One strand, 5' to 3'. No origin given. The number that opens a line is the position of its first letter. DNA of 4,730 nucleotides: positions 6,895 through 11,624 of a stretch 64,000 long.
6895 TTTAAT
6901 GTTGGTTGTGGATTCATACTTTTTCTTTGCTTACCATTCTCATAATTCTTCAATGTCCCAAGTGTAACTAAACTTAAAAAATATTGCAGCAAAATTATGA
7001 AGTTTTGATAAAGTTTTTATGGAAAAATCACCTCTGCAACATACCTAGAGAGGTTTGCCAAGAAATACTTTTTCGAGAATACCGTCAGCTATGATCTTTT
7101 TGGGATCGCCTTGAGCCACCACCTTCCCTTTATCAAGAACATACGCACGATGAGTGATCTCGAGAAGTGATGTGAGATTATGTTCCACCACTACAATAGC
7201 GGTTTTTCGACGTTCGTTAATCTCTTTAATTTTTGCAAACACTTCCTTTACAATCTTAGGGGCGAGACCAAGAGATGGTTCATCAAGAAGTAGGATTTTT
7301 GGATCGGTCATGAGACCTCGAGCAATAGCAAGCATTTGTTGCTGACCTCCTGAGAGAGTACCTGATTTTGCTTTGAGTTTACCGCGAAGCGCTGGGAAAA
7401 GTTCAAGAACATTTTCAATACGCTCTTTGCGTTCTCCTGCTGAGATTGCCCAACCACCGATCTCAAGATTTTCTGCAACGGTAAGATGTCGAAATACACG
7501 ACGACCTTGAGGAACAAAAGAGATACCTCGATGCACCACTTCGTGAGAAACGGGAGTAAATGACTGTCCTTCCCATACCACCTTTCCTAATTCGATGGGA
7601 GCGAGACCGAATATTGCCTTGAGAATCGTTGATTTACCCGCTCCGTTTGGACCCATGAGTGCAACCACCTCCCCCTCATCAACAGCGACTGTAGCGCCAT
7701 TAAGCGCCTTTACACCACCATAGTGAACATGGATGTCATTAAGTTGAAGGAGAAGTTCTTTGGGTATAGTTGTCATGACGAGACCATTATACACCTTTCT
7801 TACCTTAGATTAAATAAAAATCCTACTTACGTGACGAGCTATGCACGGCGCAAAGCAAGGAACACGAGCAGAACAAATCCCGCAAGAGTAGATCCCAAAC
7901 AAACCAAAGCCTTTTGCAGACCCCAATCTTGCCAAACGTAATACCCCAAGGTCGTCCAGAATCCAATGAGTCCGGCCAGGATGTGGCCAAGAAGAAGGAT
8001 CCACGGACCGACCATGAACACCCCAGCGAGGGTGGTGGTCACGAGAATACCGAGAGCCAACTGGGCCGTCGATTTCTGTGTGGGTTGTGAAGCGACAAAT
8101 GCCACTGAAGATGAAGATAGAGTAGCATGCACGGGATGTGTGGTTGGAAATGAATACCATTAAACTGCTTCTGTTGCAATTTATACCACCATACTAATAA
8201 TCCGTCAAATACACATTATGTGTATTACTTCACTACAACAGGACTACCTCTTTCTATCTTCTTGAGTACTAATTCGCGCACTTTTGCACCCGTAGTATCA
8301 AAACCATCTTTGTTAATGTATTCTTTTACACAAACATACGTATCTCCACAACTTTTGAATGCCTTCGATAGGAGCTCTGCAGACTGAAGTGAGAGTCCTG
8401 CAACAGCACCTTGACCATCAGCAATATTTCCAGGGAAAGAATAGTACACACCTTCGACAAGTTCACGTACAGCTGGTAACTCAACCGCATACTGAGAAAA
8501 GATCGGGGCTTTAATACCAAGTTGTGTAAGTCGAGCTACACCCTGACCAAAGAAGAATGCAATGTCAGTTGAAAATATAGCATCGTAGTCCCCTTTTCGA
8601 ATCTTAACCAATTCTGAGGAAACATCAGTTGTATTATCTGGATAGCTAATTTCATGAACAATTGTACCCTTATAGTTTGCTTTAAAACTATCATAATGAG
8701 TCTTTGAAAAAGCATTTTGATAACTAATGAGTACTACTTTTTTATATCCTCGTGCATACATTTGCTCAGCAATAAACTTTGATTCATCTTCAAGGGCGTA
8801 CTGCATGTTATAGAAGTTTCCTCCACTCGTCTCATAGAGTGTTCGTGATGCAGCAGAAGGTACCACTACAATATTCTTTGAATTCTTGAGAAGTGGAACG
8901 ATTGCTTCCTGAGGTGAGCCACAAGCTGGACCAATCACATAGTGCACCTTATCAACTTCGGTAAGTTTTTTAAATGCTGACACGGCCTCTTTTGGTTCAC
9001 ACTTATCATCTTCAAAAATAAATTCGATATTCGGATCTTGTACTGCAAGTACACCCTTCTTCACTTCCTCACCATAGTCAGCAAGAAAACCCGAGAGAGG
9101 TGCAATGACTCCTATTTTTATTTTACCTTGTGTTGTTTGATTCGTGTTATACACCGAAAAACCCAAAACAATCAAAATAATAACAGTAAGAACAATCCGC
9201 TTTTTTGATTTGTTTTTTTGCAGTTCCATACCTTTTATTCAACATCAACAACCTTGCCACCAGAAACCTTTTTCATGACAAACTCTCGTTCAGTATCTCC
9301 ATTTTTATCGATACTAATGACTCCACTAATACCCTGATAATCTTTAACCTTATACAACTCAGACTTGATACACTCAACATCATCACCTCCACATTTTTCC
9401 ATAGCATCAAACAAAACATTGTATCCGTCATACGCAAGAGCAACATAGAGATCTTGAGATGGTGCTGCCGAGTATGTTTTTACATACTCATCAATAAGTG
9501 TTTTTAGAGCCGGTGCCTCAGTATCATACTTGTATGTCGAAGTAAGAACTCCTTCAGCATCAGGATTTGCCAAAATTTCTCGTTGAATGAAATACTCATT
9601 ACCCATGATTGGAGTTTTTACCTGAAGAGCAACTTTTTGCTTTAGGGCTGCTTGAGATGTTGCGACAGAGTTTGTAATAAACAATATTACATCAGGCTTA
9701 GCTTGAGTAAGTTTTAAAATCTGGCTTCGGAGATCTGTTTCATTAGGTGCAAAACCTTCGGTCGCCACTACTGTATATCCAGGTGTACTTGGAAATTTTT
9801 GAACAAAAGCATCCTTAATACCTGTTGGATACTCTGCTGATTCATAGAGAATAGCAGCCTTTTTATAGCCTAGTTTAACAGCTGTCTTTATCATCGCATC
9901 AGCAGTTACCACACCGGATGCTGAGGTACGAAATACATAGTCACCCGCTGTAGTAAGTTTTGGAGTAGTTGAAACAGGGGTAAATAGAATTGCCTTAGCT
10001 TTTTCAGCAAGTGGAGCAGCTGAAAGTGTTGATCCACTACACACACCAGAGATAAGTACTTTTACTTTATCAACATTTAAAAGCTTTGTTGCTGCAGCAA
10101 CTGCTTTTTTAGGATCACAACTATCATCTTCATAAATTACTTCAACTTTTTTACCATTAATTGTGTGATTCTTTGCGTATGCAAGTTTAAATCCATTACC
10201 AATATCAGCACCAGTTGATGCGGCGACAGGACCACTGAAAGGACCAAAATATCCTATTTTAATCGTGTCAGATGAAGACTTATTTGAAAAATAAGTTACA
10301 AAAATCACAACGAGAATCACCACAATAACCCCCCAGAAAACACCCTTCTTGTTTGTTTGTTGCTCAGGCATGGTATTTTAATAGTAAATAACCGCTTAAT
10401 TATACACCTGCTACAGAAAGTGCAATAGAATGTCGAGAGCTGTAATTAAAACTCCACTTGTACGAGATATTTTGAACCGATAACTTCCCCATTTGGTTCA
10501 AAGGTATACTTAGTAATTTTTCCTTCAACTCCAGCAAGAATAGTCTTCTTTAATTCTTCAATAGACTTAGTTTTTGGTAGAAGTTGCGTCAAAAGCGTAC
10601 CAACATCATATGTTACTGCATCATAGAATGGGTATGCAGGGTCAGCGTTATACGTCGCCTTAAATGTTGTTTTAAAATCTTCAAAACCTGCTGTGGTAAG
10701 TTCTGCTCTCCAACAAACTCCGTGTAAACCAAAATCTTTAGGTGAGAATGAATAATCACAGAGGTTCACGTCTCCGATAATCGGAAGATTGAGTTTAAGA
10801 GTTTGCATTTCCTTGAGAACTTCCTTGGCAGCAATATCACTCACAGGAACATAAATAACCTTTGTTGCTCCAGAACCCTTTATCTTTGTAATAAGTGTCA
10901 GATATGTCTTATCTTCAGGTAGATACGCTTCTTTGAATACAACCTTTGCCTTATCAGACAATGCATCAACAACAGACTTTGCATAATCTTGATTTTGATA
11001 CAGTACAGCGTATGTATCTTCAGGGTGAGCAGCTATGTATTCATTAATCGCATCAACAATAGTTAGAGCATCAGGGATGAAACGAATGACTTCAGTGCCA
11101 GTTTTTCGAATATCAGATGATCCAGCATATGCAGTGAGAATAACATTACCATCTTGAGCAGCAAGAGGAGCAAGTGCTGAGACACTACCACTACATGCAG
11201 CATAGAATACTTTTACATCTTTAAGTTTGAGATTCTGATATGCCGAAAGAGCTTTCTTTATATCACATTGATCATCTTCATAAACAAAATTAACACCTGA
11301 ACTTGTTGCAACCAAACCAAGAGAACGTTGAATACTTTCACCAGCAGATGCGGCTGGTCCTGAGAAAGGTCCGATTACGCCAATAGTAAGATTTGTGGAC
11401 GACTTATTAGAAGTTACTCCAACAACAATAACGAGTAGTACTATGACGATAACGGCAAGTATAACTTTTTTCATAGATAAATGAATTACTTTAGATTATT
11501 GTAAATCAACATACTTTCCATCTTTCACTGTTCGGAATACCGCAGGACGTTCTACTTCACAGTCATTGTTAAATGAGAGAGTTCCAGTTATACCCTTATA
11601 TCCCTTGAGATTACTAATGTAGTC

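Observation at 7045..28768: Eleven tandem LivK-type substrate-binding paralogs served by one dispersed ABC core and five TrmB-like regulators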

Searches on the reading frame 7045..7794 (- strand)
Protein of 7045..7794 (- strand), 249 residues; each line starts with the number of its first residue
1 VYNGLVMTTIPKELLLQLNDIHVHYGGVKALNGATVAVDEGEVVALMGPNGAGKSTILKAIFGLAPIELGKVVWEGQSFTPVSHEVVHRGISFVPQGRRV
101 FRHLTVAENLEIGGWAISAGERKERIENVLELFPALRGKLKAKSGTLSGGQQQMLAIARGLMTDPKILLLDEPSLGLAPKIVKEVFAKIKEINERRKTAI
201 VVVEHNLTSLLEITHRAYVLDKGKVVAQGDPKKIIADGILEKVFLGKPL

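Call 4: search_protein_families(library=pfam, proteins=[window:7045-7794:-], max_evalue=0.01)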
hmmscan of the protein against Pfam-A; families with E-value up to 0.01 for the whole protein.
window:7045-7794:- (249 aa): 9 families
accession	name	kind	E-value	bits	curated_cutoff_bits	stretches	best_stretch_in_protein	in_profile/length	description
PF00005.33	ABC_tran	-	1.3e-34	120.2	25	1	31-174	1-136/137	ABC transporter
PF13304.12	AAA_21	-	2.3e-11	44.8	27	2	44-109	2-81/304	AAA domain, putative AbiEii toxin, Type IV TA system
PF02463.25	SMC_N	-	6.6e-07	29.4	40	1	27-64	9-48/220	RecF/RecN/SMC N terminal domain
PF13555.12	AAA_29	-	4.4e-05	23.6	27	1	32-61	13-42/61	P-loop containing region of AAA domain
PF13476.12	AAA_23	-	0.0003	21.9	27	1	42-62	20-40/201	AAA domain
PF13175.12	AAA_15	-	0.0022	18.1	32.1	0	34-61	17-43/374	AAA ATPase domain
PF25199.1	nSTAND_NTPase5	-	0.0078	16.5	34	0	39-61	39-61/145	Novel STAND NTPase 5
PF13401.12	AAA_22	-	0.0086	16.8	27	0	42-193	6-108/130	AAA domain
PF03193.22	RsgA_GTPase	-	0.009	16.3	30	0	40-71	105-136/174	RsgA GTPase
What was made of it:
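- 7045..7794 (-): livF-type ABC ATPase. Last conserved gene of the SBP5..SBP1 unit. PF00005 at 120 bits (call 4).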

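Call 92: search_protein_families(library=ncbifam, proteins=[window:7045-7794:-], max_evalue=1e-10)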
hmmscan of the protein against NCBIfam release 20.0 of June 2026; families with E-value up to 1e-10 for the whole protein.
window:7045-7794:- (249 aa): 173 families (the best 25 are shown)
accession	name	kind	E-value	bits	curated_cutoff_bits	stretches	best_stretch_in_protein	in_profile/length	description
TIGR03410.1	urea_trans_UrtE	equivalog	7.6e-68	228.4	285.8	1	16-239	1-224/230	urea ABC transporter ATP-binding subunit UrtE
NF008626.0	PRK11614.1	equivalog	2.1e-59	200.8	441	1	14-246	4-236/237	high-affinity branched-chain amino acid ABC transporter ATP-binding protein LivF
TIGR04406.1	LPS_export_lptB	equivalog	1e-47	162.5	240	1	16-247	2-235/239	LPS export ABC transporter ATP-binding protein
TIGR03411.1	urea_trans_UrtD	equivalog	9.8e-43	146.5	304.1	1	15-247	2-242/242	urea ABC transporter ATP-binding protein UrtD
TIGR01188.1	drrA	subfamily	6.6e-42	143.8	312.45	1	24-233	2-210/302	daunorubicin resistance ABC transporter, ATP-binding protein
TIGR00968.1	3a0106s01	subfamily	1.4e-41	142.6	342.75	1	17-236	2-220/237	sulfate ABC transporter ATP-binding protein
NF008449.1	PRK11300.1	equivalog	4.6e-41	140.7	362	1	14-246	4-253/255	high-affinity branched-chain amino acid ABC transporter ATP-binding protein LivG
NF011967.0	PRK15439.1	equivalog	2.4e-40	138.5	586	1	12-241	8-234/510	autoinducer 2 ABC transporter ATP-binding protein LsrA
TIGR03265.1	PhnT2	equivalog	2.4e-39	135.6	457.7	1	15-235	4-223/353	putative 2-aminoethylphosphonate ABC transporter ATP-binding protein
TIGR03375.1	type_I_sec_LssB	subfamily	3.2e-38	131.5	693.1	1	17-236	467-690/696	type I secretion system permease/ATPase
NF008144.0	PRK10895.1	equivalog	1.6e-37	129.3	381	1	19-247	7-237/241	LPS export ABC transporter ATP-binding protein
NF006987.0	PRK09452.1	equivalog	4.3e-37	127.7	482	1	11-235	13-236/378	spermidine/putrescine ABC transporter ATP-binding protein PotA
TIGR02142.1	modC_ABC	equivalog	5.6e-37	127.8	285.05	1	37-241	19-226/353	molybdenum ABC transporter ATP-binding protein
NF007027.0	PRK09493.1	equivalog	1.3e-36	126.2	379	1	16-237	2-226/240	glutamine ABC transporter ATP-binding protein GlnQ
NF008030.0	PRK10762.1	equivalog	2.3e-36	125.6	745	2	13-113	2-103/501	ribose ABC transporter ATP-binding protein RbsA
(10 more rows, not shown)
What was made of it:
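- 7045..7794 (-): LivF/UrtE-type in NCBIfam, below the equivalog cut-off (call 92).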

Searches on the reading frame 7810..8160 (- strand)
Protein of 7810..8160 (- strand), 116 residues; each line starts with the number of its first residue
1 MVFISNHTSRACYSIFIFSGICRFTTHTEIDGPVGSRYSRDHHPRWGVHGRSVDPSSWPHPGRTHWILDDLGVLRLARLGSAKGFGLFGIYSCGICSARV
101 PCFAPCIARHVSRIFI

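Call 11: search_protein_families(library=ncbifam, proteins=[window:7810-8160:-], max_evalue=0.01)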
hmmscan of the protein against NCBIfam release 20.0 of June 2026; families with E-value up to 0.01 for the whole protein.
window:7810-8160:- (116 aa): 0 families

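Call 60: search_protein_families(library=pfam, proteins=[window:7839-8132:-], max_evalue=0.001)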
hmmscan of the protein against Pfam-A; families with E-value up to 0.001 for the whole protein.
window:7839-8132:- (97 aa): 0 families
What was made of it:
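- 7839..8132 (-): 97-aa ORF with three hydrophobic helices, in a GC-rich gap between SBP1 and livF. Uncertain gene. No Pfam hit (call 60).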

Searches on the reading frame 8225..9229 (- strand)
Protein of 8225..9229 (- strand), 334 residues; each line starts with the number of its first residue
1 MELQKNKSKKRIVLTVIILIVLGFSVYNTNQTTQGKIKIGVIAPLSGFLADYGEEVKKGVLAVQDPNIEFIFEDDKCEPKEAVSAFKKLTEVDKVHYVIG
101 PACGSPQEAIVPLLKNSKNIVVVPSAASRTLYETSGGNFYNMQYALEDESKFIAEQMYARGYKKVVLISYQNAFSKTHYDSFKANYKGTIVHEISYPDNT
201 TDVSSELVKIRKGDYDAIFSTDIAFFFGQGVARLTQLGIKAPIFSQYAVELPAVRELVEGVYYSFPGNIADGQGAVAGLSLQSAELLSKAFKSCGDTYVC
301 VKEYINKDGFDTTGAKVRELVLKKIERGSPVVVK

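Call 3: search_protein_families(library=pfam, proteins=[window:8225-9229:-], max_evalue=0.01)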
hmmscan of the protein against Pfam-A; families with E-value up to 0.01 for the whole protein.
window:8225-9229:- (334 aa): 4 families
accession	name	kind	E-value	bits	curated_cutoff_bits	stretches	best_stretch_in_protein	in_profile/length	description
PF13458.12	Peripla_BP_6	-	3e-26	93.4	31.7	1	36-242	1-218/343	Periplasmic binding protein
PF01094.35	ANF_receptor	-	3e-09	36.9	25.4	1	66-209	23-171/353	Receptor family ligand binding region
PF04348.19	LppC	-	0.0001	21.5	28.8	1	37-188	219-372/563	LppC putative lipoprotein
PF13433.12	Peripla_BP_5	-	0.0019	17.8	27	1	55-221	19-195/363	Periplasmic binding protein domain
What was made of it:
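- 8225..9229 (-): SBP1, a short (334 aa) LivK-type binding protein. PF13458 at 93 bits, N-terminal half only (call 3).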

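Call 93: predict_structure(alignment_id=A3)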
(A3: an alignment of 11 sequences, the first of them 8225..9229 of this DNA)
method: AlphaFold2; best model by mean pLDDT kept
length: 334 residues; sequences in the alignment: 11
mean_pLDDT: 86.5   pTM: 0.81
mean pLDDT of the five models: 86.5, 85.7, 85.4, 85.2, 84.8
residues with pLDDT >= 90: 195; 70-90: 98; 50-70: 31; < 50: 10
segments of 3 or more residues with pLDDT < 50: 1-4, 28-33
pLDDT, mean of each block of 10 residues (from residue 1): 52 80 62 74 91 91 93 95 98 97 92 95 94 96 92 96 94 90 97 86 83 91 64 82 77 72 82 75 96 94 95 92 88 87
secondary structure, 60 per line:
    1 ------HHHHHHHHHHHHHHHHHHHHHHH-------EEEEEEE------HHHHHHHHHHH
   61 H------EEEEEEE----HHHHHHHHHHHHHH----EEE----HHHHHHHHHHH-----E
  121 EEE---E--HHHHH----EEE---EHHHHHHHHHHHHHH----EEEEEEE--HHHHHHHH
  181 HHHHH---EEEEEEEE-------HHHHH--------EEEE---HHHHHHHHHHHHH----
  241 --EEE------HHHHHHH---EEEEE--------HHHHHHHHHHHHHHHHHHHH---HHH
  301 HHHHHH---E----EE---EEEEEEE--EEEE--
elements in order: H7-29 E37-43 H50-61 E68-74 H79-92 E97-99 H104-114 E120-123 H130-134 E139-141 H146-159 E164-170 H173-185 E189-196 H204-208 E217-220 H224-236 E243-245 H252-258 E262-266 H275-294 H298-306 E320-326 E329-332

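Call 95: fold_search(model_id=the predicted structure, library=pdb)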
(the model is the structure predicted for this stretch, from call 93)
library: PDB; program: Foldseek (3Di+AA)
matches with E <= 10: 1809; with E <= 0.001: 1104
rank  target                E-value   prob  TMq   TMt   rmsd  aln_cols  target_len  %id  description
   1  4gnr                  9.3e-20  1.00  0.78  0.75   3.2       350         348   23  1.0 Angstrom resolution crystal structure of the branched-chain amino acid transporter substrate binding protein LivJ fr (released 2012-09-05)
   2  4evq_A                1.7e-19  1.00  0.80  0.74   3.0       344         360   18  Crystal structure of ABC transporter from R. palustris - solute binding protein (RPA0668) in complex with 4-hydroxyben (released 2012-05-23)
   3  4evq_B                1.9e-19  1.00  0.80  0.72   3.0       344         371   17  Crystal structure of ABC transporter from R. palustris - solute binding protein (RPA0668) in complex with 4-hydroxyben (released 2012-05-23)
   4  3td9                  6.6e-19  1.00  0.82  0.78   2.6       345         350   19  Crystal structure of a Leucine binding protein LivK (TM1135) from Thermotoga maritima MSB8 at 1.90 A resolution (released 2011-09-07)
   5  4evs                  2.2e-18  1.00  0.78  0.71   3.5       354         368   21  Crystal structure of ABC transporter from R. palustris - solute binding protein (RPA0985) in complex with 4-hydroxybenzo (released 2012-05-23)
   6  4f06                  3.1e-18  1.00  0.77  0.70   3.3       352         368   19  Crystal structure of solute binding protein of ABC transporter from Rhodopseudomonas palustris HaA2 RPB_2270 in complex  (released 2012-08-15)
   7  7ylt_A                7.1e-18  1.00  0.70  0.66   4.9       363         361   19  Structure of a bacteria protein (released 2023-06-14)
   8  4ey3                  9.6e-18  1.00  0.77  0.71   3.2       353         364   19  Crystal structure of solute binding protein of ABC transporter in complex with p-hydroxybenzoic acid (released 2012-05-30)
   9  4eyg_A                3.1e-17  1.00  0.76  0.71   3.1       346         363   19  Crystal structure of solute binding protein of ABC transporter from Rhodopseudomonas palustris BisB5 in complex with v (released 2012-05-30)
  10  4eyg_B                5.7e-17  1.00  0.76  0.70   3.2       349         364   19  Crystal structure of solute binding protein of ABC transporter from Rhodopseudomonas palustris BisB5 in complex with v (released 2012-05-30)
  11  7ylt_D                6.0e-17  1.00  0.72  0.68   4.2       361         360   19  Structure of a bacteria protein (released 2023-06-14)
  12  4n0q_B                7.2e-17  1.00  0.79  0.76   3.1       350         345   20  Crystal Structure of an ABC transporter, substrate-binding protein from Brucella melitensis 16M in complex with L-Leuc (released 2013-11-06)
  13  4n0q_A                9.7e-17  1.00  0.79  0.77   2.9       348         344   20  Crystal Structure of an ABC transporter, substrate-binding protein from Brucella melitensis 16M in complex with L-Leuc (released 2013-11-06)
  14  7ylt_C                1.0e-16  1.00  0.72  0.67   4.4       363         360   18  Structure of a bacteria protein (released 2023-06-14)
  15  7ylt_B                1.3e-16  1.00  0.71  0.66   4.6       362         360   19  Structure of a bacteria protein (released 2023-06-14)
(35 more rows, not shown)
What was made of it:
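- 8225..9229 (-): AF2 model pLDDT 86.5 with a full two-lobe fold; TM-score 0.78-0.82 to 4gnr and 3td9 (calls 93, 95).
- On HAAT-family ABC importer (LivHMGF + LivJ/K type): The weakest member, SBP1, models as the full fold with TM-score about 0.8 (calls 93, 95).
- Checked: It nevertheless models as a complete two-lobed type I binding protein (pLDDT 86.5, pTM 0.81), with TM-score 0.78-0.82 to LivJ 4gnr and LivK 3td9 (calls 93, 95).
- Structural neighbours of SBP1 include binders of aromatic acids, urea and pyroglutamate (call 95). Fold neighbours bind varied ligands (call 95).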

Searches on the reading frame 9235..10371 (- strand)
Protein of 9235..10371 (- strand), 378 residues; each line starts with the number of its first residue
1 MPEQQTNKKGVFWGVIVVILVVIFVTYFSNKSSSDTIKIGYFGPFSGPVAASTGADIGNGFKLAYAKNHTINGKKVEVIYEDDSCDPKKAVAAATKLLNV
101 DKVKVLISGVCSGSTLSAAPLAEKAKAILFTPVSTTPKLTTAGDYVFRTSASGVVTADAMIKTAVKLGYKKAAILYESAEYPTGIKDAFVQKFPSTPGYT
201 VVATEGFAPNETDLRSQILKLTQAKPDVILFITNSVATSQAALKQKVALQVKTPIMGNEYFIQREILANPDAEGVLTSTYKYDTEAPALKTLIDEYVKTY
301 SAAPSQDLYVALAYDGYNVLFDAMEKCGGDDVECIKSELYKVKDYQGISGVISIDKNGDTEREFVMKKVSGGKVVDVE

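Call 3: search_protein_families(library=pfam, proteins=[window:9235-10371:-], max_evalue=0.01)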
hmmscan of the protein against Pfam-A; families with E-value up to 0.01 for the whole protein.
window:9235-10371:- (378 aa): 3 families
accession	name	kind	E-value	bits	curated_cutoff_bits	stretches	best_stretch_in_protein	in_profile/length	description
PF13458.12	Peripla_BP_6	-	8e-54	184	31.7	1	36-371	1-341/343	Periplasmic binding protein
PF01094.35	ANF_receptor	-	3.2e-24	86.1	25.4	1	67-362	16-343/353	Receptor family ligand binding region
PF13433.12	Peripla_BP_5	-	1.1e-13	51.5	27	1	67-360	33-327/363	Periplasmic binding protein domain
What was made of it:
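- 9235..10371 (-): SBP2. PF13458 at 184 bits (call 3).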

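Call 92: search_protein_families(library=ncbifam, proteins=[window:9235-10371:-], max_evalue=1e-10)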
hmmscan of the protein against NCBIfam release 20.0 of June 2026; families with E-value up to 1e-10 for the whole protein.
window:9235-10371:- (378 aa): 2 families
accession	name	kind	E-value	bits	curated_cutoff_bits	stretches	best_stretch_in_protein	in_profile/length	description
NF011933.0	PRK15404.1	subfamily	1.3e-36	126.4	477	1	19-361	9-351/370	high-affinity branched-chain amino acid ABC transporter substrate-binding protein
TIGR03407.1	urea_ABC_UrtA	exception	6.1e-14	51.7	492.75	1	37-362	1-332/361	urea ABC transporter substrate-binding protein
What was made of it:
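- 9235..10371 (-): LivJ/K-type NCBIfam match at 126 bits against UrtA at 52 (call 92).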

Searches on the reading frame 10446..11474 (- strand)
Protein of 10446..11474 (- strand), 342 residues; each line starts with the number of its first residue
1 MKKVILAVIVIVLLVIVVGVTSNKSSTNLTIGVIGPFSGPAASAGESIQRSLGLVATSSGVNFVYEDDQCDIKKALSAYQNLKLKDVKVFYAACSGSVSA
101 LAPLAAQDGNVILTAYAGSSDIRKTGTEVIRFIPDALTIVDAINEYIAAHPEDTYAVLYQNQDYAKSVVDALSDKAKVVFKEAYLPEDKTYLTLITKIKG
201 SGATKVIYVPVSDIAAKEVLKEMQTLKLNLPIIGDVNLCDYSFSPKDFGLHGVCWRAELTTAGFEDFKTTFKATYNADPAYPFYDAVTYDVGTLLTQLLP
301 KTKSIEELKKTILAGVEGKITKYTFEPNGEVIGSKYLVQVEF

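Call 3: search_protein_families(library=pfam, proteins=[window:10446-11474:-], max_evalue=0.01)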
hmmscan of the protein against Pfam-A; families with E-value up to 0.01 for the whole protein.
window:10446-11474:- (342 aa): 2 families
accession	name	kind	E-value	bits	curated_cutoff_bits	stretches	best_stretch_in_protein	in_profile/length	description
PF13458.12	Peripla_BP_6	-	3.7e-16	60.2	31.7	1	29-304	2-298/343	Periplasmic binding protein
PF01094.35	ANF_receptor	-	1.6e-12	47.6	25.4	1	50-229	15-203/353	Receptor family ligand binding region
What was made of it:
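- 10446..11474 (-): SBP3. PF13458 at 60 bits (call 3).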
